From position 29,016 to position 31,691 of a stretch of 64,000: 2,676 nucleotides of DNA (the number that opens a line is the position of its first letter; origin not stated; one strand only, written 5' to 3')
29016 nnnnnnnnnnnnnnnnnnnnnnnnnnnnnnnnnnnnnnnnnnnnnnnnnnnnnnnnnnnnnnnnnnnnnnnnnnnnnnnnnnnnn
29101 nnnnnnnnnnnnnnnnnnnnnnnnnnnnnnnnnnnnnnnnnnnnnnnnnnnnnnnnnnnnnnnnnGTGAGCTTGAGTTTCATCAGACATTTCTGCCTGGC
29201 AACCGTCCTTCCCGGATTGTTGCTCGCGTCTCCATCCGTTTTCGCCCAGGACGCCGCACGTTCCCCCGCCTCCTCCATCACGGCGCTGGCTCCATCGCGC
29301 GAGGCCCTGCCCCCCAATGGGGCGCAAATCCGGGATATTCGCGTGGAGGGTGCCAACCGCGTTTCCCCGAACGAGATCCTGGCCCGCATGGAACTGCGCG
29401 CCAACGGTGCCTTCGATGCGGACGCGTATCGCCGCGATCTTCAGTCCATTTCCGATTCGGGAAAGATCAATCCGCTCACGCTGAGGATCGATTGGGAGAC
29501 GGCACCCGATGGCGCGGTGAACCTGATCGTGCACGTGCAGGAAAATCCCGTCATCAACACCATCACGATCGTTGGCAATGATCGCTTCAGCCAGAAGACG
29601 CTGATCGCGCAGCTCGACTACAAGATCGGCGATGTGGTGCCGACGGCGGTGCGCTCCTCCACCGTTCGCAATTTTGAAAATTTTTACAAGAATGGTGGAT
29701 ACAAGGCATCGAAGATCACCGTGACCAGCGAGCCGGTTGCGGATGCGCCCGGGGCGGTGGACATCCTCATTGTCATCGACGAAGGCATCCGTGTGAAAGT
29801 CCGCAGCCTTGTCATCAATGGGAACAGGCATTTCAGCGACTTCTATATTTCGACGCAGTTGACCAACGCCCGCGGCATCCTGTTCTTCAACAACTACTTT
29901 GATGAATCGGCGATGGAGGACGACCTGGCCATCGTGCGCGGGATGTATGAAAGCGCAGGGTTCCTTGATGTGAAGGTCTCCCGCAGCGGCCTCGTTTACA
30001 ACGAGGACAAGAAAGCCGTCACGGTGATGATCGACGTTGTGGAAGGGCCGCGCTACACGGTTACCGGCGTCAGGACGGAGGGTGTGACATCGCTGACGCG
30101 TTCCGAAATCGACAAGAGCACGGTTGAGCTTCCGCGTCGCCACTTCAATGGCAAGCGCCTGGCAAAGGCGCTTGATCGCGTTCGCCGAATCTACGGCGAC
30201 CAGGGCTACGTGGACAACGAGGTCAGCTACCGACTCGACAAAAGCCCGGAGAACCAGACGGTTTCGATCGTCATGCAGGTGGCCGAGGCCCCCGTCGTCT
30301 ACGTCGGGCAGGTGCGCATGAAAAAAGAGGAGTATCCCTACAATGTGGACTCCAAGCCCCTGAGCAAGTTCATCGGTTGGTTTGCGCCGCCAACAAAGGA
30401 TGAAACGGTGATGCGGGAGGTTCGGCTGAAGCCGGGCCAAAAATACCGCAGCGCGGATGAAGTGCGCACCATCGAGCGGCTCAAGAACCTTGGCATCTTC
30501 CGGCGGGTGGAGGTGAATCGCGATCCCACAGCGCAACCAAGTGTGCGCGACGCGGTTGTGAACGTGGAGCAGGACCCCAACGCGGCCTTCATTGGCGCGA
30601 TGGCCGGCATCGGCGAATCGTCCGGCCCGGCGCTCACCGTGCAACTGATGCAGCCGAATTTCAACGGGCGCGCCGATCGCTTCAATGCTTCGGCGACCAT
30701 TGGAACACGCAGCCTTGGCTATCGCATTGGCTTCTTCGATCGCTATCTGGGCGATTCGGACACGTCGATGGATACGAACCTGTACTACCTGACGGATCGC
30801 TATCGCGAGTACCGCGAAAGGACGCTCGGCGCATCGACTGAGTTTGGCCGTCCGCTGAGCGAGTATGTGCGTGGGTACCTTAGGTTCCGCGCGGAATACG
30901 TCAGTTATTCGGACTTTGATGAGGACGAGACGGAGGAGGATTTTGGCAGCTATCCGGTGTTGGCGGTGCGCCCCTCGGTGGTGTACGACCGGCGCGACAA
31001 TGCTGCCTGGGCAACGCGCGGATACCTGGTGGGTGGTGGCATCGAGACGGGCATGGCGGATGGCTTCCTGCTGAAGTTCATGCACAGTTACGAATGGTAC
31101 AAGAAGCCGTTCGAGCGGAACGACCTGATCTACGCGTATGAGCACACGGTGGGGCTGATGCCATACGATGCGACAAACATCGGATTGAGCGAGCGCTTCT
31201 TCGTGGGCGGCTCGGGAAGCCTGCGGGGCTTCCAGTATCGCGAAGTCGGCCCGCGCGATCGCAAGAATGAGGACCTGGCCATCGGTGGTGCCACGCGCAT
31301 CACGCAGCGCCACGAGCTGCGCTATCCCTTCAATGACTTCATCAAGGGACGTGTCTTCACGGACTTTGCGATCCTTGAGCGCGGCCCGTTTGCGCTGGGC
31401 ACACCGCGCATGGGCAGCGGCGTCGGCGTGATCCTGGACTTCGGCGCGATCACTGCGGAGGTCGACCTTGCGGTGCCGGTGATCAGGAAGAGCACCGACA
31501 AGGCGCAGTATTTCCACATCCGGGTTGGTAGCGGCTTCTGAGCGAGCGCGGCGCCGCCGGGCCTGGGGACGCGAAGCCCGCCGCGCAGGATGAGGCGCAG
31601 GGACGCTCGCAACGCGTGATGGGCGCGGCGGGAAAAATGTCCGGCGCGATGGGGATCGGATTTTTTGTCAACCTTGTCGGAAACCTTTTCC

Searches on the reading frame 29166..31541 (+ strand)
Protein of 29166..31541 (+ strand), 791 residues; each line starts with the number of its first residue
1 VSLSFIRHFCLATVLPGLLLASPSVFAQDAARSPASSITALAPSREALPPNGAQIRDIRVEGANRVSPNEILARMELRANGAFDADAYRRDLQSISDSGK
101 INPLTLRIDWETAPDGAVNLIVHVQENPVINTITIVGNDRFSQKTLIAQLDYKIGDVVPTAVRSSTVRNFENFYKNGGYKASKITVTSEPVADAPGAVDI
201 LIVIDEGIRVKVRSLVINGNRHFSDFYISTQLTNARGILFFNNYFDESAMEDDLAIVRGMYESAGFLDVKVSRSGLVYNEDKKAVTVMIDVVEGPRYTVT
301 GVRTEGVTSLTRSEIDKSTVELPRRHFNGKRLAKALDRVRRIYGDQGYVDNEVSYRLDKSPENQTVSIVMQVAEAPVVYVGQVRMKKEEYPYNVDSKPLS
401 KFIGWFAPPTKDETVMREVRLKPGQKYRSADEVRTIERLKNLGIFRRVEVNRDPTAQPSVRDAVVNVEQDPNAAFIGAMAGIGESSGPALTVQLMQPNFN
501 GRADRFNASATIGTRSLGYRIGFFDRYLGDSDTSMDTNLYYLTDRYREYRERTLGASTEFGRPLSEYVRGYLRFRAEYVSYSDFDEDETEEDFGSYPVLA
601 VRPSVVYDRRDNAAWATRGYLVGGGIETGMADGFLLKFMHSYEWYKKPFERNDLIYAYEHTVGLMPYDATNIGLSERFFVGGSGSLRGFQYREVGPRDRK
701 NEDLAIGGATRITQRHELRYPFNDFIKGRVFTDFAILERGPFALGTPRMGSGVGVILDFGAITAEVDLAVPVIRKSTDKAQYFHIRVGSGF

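Call 9: search_protein_families(library=pfam, proteins=[window:29166-31541:+], max_evalue=0.01)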
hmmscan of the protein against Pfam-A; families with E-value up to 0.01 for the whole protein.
window:29166-31541:+ (791 aa): 5 families
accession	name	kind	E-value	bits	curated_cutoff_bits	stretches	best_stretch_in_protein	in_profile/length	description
PF01103.29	Omp85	-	1.9e-44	152.9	24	1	498-791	1-325/325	Omp85 superfamily domain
PF07244.20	POTRA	-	2e-37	128.2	21.3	5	297-374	1-78/79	Surface antigen variable number repeat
PF08479.16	POTRA_2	-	8.3e-07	29.2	24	1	298-368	2-71/76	POTRA domain, ShlB-type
PF08478.15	POTRA_1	-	9.7e-07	29.4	23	0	54-83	2-34/69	POTRA domain, FtsQ-type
PF25282.1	POTRA1_3_Toc75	-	0.00015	22.3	27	0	413-458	42-87/99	Toc75-like, POTRA domain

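Call 12: find_encoding_contigs(protein=window:29166-31541:+, flank=10000, max_places=10)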
Protein window:29166-31541:+ (791 aa): no gene with exactly this product is on record in the collection.

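Call 38: find_homologous_proteins(query=window:29166-31541:+, max_evalue=1e-50)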
Query window:29166-31541:+ (791 aa): 24 proteins with E <= 1e-50 among 8000 candidates.
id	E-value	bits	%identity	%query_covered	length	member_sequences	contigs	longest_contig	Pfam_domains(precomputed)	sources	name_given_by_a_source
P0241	0.0e+0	1778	100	100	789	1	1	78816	PF08479.17,PF08478.16,PF07244.21,PF01103.30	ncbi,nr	ncbi:outer membrane protein assembly factor [Candidatus Sumerlaeota bacterium]|nr:outer membrane pro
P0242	0.0e+0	1535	87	98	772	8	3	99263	PF08479.17,PF07244.21,PF01103.30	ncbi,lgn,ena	-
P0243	0.0e+0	1270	72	95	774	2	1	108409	PF08479.17,PF08478.16,PF25282.1,PF07244.21,PF01103.30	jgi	jgi:outer membrane protein insertion porin family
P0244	0.0e+0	1189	67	94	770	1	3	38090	PF08478.16,PF25282.1,PF07244.21,PF01103.30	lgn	-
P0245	0.0e+0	1061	61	95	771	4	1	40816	PF08479.17,PF07244.21,PF01103.30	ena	-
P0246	4.6e-295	999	58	94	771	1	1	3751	PF08479.17,PF08478.16,PF25282.1,PF07244.21,PF01103.30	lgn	-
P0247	2.2e-294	997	57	94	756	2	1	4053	PF08479.17,PF25282.1,PF07244.21,PF01103.30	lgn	-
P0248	1.4e-292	991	59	91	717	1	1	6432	PF08479.17,PF07244.21,PF01103.30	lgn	-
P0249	9.5e-292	988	57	94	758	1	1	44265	PF08479.17,PF07244.21,PF01103.30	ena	-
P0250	5.3e-291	985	57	95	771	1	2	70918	PF08479.17,PF07244.21,PF01103.30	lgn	-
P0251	3.9e-289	979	58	94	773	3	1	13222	PF08479.17,PF07244.21,PF01103.30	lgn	-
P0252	9.8e-288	975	56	95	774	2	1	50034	PF08479.17,PF25282.1,PF07244.21,PF01103.30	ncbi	-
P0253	4.6e-287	972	57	94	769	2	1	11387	PF08479.17,PF07244.21,PF01103.30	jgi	jgi:outer membrane protein insertion porin family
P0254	2.1e-276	937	55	94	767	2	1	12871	PF08479.17,PF07244.21,PF01103.30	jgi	jgi:outer membrane protein insertion porin family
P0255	2.3e-268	910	53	95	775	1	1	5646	PF08479.17,PF07244.21,PF01103.30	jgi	jgi:outer membrane protein insertion porin family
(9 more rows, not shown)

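Call 39: find_encoding_contigs(protein=P0242, flank=10000, max_places=4)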
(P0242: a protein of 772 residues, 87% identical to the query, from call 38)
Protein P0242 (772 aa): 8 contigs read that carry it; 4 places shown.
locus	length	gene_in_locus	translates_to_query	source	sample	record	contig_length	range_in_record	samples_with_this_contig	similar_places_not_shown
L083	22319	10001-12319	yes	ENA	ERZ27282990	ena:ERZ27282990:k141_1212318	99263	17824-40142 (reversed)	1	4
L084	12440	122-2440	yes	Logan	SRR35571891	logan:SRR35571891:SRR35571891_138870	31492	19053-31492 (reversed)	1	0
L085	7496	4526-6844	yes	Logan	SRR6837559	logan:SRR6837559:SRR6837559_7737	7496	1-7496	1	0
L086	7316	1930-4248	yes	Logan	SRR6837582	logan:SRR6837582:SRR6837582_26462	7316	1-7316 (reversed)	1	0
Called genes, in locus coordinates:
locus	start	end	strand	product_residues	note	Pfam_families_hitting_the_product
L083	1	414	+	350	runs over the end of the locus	PF00092:VWA, PF13519:VWA_2, PF13768:VWA_3 (weak)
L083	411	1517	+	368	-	PF07719:TPR_2 (faint), PF13432:TPR_16 (faint)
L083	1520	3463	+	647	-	PF13584:BatD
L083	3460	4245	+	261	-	PF00515:TPR_1 (faint), PF13432:TPR_16, PF07719:TPR_2 (weak)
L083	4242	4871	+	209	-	PF00485:PRK, PF13238:AAA_18, PF13207:AAA_17 (faint)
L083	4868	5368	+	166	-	PF01252:Peptidase_A8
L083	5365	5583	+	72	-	PF11146:DUF2905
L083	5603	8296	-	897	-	-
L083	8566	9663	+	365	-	PF01451:LMWPc, PF00226:DnaJ (weak)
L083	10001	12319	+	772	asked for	PF07244:POTRA (weak), PF08479:POTRA_2 (faint), PF07244:POTRA, PF01103:Omp85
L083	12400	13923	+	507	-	-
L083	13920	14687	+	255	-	PF05050:Methyltransf_21 (weak)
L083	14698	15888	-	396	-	PF20706:GT4-conflict (faint), PF13439:Glyco_transf_4, PF13579:Glyco_trans_4_4, PF00534:Glycos_transf_1, PF13692:Glyco_trans_1_4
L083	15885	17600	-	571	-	PF00474:SSF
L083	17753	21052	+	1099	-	PF00704:Glyco_hydro_18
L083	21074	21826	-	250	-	-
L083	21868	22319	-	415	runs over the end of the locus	PF00144:Beta-lactamase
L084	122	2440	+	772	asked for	PF07244:POTRA (weak), PF08479:POTRA_2 (faint), PF07244:POTRA, PF01103:Omp85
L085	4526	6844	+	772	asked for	PF07244:POTRA (weak), PF08479:POTRA_2 (faint), PF07244:POTRA, PF01103:Omp85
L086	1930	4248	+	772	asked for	PF07244:POTRA (weak), PF08479:POTRA_2 (faint), PF07244:POTRA, PF01103:Omp85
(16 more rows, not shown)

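Call 40: find_encoding_contigs(protein=P0243, flank=10000, max_places=3)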
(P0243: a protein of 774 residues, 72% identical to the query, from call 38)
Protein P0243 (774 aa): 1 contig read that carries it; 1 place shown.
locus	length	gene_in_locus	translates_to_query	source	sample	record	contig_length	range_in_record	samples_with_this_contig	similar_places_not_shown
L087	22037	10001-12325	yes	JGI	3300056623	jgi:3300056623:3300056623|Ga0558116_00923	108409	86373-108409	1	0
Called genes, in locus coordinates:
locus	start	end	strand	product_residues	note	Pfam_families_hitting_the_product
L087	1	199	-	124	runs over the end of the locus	PF05635:23S_rRNA_IVP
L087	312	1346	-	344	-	PF20030:bpMoxR, PF07726:AAA_3, PF07728:AAA_5, PF17863:AAA_lid_2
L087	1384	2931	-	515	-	PF00089:Trypsin, PF13365:Trypsin_2, PF00595:PDZ, PF13180:PDZ_2, PF17820:PDZ_6, PF13180:PDZ_2 (weak)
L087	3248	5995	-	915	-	-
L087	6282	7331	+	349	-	PF01451:LMWPc, PF00226:DnaJ (weak)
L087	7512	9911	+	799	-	PF05227:CHASE3, PF00989:PAS (faint), PF08448:PAS_4, PF13188:PAS_8 (faint), PF00512:HisKA, PF02518:HATPase_c, PF00072:Response_reg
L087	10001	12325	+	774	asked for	PF07244:POTRA (weak), PF08478:POTRA_1 (faint), PF08479:POTRA_2 (faint), PF25282:POTRA1_3_Toc75 (faint), PF07244:POTRA, PF01103:Omp85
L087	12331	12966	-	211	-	PF13489:Methyltransf_23 (weak), PF13847:Methyltransf_31 (weak), PF08241:Methyltransf_11, PF08242:Methyltransf_12 (weak), PF13649:Methyltransf_25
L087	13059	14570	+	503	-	-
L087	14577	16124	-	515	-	PF13439:Glyco_transf_4, PF13579:Glyco_trans_4_4, PF20706:GT4-conflict, PF00534:Glycos_transf_1, PF13692:Glyco_trans_1_4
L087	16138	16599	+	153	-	-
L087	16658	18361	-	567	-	PF00474:SSF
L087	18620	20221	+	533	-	PF00704:Glyco_hydro_18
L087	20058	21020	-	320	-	-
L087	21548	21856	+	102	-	-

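Call 67: list_cluster_members(proteins=[P0242, P0121])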
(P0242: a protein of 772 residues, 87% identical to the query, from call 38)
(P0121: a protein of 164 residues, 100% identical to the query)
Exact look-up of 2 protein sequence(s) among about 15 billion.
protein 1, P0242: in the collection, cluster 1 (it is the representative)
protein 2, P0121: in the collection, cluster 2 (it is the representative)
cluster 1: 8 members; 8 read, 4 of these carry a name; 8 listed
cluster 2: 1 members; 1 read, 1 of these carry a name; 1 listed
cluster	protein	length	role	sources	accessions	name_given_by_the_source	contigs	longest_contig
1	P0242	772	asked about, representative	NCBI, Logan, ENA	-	-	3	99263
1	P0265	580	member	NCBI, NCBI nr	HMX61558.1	MAG TPA: BamA/TamA family outer membrane protein, partial [Candidatus Sumerlaeota ... | BamA/TamA family outer membrane protein [Candidatus Sumerlaeota bacterium]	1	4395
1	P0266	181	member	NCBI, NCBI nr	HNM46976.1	MAG TPA: BamA/TamA family outer membrane protein, partial [Candidatus Sumerlaeota ... | BamA/TamA family outer membrane protein [Candidatus Sumerlaeota bacterium]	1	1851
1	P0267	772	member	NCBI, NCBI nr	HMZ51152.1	MAG TPA: outer membrane protein assembly factor [Candidatus Sumerlaeota bacterium] | outer membrane protein assembly factor [Candidatus Sumerlaeota bacterium]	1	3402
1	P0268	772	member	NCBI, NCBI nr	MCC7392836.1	outer membrane protein assembly factor [Candidatus Sumerlaeota bacterium]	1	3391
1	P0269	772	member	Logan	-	-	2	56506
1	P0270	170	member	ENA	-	-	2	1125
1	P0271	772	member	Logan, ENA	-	-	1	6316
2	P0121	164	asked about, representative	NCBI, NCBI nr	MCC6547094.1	DUF4411 family protein [Candidatus Sumerlaeota bacterium]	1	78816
